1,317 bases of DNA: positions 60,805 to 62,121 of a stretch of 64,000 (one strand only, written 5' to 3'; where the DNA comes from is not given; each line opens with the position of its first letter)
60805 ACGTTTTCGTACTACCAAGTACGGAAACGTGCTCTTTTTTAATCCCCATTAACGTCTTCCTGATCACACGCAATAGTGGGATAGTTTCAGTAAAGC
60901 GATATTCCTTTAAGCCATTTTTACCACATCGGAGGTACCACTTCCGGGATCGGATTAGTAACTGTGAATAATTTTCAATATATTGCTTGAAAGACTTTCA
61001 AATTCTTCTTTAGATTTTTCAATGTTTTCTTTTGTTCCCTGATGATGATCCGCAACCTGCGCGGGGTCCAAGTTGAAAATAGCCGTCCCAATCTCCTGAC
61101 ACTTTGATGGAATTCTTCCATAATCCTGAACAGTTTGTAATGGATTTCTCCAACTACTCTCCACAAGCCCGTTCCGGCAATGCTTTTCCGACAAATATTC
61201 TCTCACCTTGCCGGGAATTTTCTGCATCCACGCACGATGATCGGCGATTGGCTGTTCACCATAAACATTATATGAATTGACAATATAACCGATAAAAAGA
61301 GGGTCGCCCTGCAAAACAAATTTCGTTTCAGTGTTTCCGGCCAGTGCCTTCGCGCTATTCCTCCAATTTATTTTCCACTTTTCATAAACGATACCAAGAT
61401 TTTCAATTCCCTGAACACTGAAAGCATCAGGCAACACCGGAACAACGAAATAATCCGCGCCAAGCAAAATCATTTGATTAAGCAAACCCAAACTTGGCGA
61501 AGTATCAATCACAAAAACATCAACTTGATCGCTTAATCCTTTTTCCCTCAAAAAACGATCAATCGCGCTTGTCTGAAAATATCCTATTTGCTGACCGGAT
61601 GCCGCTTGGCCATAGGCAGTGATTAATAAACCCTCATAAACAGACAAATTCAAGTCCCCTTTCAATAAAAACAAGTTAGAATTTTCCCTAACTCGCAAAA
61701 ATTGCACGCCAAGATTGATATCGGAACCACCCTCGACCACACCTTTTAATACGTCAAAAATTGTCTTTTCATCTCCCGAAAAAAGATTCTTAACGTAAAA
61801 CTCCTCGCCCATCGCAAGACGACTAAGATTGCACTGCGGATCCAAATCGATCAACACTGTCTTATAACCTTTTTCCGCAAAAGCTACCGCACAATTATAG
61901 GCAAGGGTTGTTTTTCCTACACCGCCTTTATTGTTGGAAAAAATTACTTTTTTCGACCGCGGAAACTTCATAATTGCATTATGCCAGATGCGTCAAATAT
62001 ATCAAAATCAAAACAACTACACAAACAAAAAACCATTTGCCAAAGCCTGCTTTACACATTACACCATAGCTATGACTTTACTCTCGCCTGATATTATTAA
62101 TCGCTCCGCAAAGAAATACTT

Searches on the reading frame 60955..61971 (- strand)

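Call 54: search_protein_families(library=padloc, proteins=[window:60955-61971:-], max_evalue=0.01)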
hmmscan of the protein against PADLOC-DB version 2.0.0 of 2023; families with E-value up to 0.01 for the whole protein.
window:60955-61971:- (338 aa): 2 families
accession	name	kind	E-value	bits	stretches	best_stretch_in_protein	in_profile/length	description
PDLC04559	PDC-M28B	-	2.3e-05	21.7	1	5-44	127-166/438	-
PDLC05079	PDC-S73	-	0.0011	15.8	1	10-42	194-226/752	-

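Call 55: search_protein_families(library=pfam, proteins=[window:60955-61971:-], max_evalue=0.01)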
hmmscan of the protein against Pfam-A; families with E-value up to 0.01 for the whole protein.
window:60955-61971:- (338 aa): 6 families
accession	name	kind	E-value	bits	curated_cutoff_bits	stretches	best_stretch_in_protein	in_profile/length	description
PF13614.12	AAA_31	-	6.3e-29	101.6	27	1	7-193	2-161/177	AAA domain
PF01656.29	CbiA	-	2.9e-16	60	25.4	1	10-236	2-85/125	CobQ/CobB/MinD/ParA nucleotide binding domain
PF02374.21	ArsA_ATPase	-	7.7e-09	35.6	24.3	1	8-50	2-44/305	Anion-transporting ATPase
PF10609.15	ParA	-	8.3e-08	32.4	27.1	1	8-44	5-41/246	NUBPL iron-transfer P-loop NTPase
PF09140.17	MipZ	-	2.5e-07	30.7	20.7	1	8-45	2-39/262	ATPase MipZ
PF00142.24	Fer4_NifH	-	0.00034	20.6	25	1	14-56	7-49/271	4Fe-4S iron sulfur cluster binding proteins, NifH/frxC family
